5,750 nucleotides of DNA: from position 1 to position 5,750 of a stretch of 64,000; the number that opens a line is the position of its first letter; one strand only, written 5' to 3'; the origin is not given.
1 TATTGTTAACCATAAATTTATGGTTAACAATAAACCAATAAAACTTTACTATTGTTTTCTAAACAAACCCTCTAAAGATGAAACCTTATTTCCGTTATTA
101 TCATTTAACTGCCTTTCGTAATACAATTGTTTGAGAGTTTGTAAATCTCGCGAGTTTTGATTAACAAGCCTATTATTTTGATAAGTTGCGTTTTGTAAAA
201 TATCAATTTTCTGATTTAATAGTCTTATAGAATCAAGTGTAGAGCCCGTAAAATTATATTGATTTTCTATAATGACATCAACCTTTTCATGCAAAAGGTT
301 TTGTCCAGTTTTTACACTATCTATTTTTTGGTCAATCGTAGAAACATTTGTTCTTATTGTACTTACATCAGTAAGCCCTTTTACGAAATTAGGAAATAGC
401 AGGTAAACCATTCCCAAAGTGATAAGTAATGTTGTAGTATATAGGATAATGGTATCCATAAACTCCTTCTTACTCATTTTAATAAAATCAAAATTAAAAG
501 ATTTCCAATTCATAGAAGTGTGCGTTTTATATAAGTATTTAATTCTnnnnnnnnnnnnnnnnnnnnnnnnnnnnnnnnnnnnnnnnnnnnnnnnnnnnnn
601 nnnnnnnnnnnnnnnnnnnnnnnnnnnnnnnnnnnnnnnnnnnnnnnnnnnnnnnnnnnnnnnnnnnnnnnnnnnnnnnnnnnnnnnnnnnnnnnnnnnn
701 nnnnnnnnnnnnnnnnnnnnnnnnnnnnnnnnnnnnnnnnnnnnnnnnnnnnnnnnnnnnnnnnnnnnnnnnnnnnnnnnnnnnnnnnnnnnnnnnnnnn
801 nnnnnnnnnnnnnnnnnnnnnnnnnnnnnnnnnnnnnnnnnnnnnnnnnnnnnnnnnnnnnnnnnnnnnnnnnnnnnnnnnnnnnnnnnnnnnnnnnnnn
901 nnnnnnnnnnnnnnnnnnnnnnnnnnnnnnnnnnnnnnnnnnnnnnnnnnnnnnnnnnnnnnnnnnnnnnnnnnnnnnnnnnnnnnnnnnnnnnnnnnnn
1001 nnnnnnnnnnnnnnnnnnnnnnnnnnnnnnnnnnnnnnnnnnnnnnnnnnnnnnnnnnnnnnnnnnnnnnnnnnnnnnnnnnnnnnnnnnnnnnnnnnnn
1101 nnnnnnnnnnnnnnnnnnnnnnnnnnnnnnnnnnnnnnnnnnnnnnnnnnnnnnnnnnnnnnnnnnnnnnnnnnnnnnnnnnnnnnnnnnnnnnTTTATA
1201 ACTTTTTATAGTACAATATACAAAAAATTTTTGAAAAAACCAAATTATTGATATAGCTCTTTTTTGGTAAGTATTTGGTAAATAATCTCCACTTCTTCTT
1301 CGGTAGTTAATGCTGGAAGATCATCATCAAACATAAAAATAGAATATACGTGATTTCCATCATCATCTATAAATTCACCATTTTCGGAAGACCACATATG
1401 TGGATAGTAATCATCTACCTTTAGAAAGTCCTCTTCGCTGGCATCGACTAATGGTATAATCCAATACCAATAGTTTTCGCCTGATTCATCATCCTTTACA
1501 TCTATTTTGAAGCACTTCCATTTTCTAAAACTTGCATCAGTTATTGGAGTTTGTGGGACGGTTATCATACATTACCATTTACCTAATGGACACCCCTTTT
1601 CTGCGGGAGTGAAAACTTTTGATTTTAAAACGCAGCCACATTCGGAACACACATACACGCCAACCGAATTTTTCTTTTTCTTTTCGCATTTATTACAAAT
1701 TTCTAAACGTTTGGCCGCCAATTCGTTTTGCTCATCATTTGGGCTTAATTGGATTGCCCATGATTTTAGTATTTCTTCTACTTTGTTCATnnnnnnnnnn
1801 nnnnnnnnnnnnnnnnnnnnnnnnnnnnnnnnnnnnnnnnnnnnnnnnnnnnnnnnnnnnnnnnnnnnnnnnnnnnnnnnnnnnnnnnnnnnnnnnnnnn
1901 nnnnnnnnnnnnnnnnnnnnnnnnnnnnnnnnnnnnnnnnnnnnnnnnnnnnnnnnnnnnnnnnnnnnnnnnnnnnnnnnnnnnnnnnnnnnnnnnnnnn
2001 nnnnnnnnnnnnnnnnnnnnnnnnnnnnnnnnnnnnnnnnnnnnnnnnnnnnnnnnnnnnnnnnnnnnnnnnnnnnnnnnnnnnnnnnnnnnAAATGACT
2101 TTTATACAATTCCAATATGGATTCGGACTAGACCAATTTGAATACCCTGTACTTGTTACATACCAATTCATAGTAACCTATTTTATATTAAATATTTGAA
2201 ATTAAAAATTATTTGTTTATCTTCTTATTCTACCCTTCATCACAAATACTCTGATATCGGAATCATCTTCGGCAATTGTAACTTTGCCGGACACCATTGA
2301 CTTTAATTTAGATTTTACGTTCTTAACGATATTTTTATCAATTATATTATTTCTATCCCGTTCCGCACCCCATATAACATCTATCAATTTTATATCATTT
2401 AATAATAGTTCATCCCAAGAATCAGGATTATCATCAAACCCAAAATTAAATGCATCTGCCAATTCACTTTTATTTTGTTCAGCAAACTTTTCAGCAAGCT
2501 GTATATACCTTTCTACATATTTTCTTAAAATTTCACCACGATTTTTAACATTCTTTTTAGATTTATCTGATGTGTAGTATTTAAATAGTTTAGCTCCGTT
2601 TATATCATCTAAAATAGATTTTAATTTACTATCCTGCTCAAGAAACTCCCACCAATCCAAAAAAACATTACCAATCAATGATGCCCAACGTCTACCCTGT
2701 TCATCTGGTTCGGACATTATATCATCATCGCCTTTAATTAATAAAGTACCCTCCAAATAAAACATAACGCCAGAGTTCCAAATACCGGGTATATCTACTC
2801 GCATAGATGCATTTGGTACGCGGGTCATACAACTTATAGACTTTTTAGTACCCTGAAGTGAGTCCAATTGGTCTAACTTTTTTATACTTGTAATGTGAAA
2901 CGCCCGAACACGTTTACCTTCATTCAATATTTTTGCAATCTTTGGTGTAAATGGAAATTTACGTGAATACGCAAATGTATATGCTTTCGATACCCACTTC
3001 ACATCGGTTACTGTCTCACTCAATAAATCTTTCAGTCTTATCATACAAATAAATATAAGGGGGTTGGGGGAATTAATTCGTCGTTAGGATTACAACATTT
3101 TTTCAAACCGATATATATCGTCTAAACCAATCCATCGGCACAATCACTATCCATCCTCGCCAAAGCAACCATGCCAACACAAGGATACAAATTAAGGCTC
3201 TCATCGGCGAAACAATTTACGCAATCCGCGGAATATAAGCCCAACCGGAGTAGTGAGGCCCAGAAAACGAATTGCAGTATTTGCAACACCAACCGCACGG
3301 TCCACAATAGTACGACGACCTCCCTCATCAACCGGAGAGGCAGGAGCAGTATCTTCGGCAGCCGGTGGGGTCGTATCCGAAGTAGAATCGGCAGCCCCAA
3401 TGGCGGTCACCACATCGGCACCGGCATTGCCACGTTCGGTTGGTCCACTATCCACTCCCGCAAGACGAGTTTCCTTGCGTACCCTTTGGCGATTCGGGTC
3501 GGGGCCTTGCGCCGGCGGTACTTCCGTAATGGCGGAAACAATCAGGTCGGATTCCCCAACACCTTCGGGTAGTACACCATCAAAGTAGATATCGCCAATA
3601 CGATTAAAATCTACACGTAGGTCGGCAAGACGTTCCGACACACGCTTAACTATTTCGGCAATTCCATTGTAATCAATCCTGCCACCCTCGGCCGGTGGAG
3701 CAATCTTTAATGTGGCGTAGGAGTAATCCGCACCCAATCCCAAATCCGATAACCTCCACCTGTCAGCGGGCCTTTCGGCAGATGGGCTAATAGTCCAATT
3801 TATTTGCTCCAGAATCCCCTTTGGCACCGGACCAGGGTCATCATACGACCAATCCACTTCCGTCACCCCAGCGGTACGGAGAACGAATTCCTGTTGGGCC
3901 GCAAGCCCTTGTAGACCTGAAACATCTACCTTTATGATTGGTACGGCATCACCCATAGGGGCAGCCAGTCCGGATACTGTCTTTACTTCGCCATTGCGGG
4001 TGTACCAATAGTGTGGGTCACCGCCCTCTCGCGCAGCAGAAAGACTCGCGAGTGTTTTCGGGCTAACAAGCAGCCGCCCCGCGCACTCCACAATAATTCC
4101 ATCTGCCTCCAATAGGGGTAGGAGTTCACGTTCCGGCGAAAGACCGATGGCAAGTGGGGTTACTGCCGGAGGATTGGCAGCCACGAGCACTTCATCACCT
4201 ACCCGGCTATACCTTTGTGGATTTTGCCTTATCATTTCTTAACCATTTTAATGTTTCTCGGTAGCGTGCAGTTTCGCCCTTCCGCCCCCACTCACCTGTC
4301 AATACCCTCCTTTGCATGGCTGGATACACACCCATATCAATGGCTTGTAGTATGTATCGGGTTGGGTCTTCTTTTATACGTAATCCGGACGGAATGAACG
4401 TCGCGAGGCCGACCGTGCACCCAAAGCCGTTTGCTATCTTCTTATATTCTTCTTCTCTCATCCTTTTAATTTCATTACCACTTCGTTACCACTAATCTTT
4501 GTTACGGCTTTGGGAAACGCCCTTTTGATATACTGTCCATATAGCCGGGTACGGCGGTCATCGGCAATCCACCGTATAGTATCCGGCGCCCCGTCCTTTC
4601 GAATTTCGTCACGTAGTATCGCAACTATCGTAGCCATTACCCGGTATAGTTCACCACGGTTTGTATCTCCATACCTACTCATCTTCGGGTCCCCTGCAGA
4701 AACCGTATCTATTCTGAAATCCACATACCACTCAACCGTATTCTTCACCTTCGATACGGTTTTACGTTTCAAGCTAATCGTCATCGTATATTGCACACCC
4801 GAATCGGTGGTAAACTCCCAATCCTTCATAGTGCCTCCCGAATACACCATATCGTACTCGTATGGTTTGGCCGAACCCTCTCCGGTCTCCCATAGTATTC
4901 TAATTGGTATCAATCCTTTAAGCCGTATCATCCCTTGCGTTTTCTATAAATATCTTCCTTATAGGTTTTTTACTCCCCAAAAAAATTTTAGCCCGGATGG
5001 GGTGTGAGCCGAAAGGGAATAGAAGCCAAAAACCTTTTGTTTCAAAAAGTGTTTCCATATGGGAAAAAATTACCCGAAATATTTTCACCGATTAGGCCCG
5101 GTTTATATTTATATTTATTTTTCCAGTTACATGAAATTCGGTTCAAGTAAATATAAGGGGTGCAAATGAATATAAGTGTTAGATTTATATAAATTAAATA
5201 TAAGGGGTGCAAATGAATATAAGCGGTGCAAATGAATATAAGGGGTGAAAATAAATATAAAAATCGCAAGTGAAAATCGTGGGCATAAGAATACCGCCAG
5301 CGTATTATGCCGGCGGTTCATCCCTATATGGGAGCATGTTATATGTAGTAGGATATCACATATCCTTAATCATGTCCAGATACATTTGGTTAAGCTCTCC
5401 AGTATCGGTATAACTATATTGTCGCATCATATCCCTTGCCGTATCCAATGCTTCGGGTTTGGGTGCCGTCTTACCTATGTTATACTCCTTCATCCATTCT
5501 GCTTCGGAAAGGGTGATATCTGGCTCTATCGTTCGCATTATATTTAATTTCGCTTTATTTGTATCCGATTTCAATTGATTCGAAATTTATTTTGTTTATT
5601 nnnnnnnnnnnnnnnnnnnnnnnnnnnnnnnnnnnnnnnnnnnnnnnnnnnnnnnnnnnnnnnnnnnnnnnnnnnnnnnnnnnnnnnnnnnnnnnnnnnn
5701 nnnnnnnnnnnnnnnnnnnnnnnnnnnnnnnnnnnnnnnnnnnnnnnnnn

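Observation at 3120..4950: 1.8-kb GC-rich island inside an AT-rich genome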

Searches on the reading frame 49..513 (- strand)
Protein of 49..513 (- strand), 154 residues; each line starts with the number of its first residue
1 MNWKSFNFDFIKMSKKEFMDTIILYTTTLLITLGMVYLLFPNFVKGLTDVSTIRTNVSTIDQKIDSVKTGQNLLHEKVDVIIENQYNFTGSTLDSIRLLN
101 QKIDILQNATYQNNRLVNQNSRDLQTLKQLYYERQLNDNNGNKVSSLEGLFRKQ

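Call 80: search_protein_families(library=pfam, proteins=[window:49-513:-], max_evalue=0.01)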
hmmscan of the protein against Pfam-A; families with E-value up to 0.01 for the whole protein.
window:49-513:- (154 aa): 0 families

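Call 81: search_protein_families(library=phrogs, proteins=[window:49-513:-], max_evalue=0.01)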
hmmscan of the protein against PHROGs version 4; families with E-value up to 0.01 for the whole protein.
window:49-513:- (154 aa): 1 family
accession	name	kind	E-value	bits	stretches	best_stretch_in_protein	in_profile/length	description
phrog_5553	-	unknown function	9.7e-05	23.6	1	50-119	37-109/114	-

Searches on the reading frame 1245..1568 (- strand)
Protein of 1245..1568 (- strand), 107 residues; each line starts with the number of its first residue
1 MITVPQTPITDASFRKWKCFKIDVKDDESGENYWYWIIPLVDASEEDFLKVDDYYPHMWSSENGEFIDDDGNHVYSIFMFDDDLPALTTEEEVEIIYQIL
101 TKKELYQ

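Call 80: search_protein_families(library=pfam, proteins=[window:1245-1568:-], max_evalue=0.01)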
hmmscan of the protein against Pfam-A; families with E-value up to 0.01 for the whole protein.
window:1245-1568:- (107 aa): 1 family
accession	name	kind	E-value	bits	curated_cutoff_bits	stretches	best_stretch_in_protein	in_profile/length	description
PF16543.10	DFRP_C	-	0.0074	17.2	27.5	0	5-30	18-43/88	DRG Family Regulatory Proteins, Tma46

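Call 81: search_protein_families(library=phrogs, proteins=[window:1245-1568:-], max_evalue=0.01)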
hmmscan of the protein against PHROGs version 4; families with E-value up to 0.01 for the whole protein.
window:1245-1568:- (107 aa): 0 families

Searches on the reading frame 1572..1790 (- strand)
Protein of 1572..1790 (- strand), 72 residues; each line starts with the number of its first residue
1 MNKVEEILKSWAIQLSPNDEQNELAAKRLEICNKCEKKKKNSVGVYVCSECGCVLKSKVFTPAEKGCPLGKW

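Call 80: search_protein_families(library=pfam, proteins=[window:1572-1790:-], max_evalue=0.01)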
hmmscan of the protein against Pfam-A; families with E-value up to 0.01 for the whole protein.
window:1572-1790:- (72 aa): 1 family
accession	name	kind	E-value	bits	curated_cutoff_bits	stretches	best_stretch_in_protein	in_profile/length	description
PF03107.22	C1_2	-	0.0011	19.6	26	1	30-55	18-43/48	C1 domain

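Call 81: search_protein_families(library=phrogs, proteins=[window:1572-1790:-], max_evalue=0.01)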
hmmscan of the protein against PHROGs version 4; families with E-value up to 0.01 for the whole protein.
window:1572-1790:- (72 aa): 1 family
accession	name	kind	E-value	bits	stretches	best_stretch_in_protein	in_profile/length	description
phrog_13558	-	unknown function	1.5e-11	45.2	1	19-72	19-68/69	-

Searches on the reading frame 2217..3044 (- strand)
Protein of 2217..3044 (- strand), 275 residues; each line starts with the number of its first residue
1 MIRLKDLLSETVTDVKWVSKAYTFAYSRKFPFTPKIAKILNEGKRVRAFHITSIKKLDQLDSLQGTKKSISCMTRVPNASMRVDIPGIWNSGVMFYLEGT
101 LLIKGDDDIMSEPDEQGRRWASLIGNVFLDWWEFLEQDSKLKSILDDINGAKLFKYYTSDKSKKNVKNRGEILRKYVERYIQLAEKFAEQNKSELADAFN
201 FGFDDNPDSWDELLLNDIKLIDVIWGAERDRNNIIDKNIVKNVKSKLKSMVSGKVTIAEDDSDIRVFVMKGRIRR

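Call 4: search_protein_families(library=pfam, proteins=[window:2217-3044:-], max_evalue=0.1)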
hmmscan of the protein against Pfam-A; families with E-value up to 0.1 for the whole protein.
window:2217-3044:- (275 aa): 1 family
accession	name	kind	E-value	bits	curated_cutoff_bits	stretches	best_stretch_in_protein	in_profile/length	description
PF02847.23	MA3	-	0.084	13.3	23.2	0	174-216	50-91/113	MA3 domain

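Call 5: search_protein_families(library=phrogs, proteins=[window:2217-3044:-], max_evalue=0.1)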
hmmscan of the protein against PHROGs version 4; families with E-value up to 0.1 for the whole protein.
window:2217-3044:- (275 aa): 0 families

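Call 86: search_protein_families(library=ncbifam, proteins=[window:2217-3044:-], max_evalue=0.01)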
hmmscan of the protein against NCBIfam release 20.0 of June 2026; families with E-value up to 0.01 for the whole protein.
window:2217-3044:- (275 aa): 0 families

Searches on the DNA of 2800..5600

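Call 67: search_rna_families(source=window, start=2800, end=5600, threshold=evalue, max_evalue=1)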
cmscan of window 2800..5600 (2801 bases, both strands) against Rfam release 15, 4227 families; matches with E-value up to 1: 0.
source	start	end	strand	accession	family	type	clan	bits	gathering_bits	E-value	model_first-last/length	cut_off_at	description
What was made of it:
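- There is no Rfam match at E <= 1 (call 67).
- Tried and rejected: Embedded RNA (call 67).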
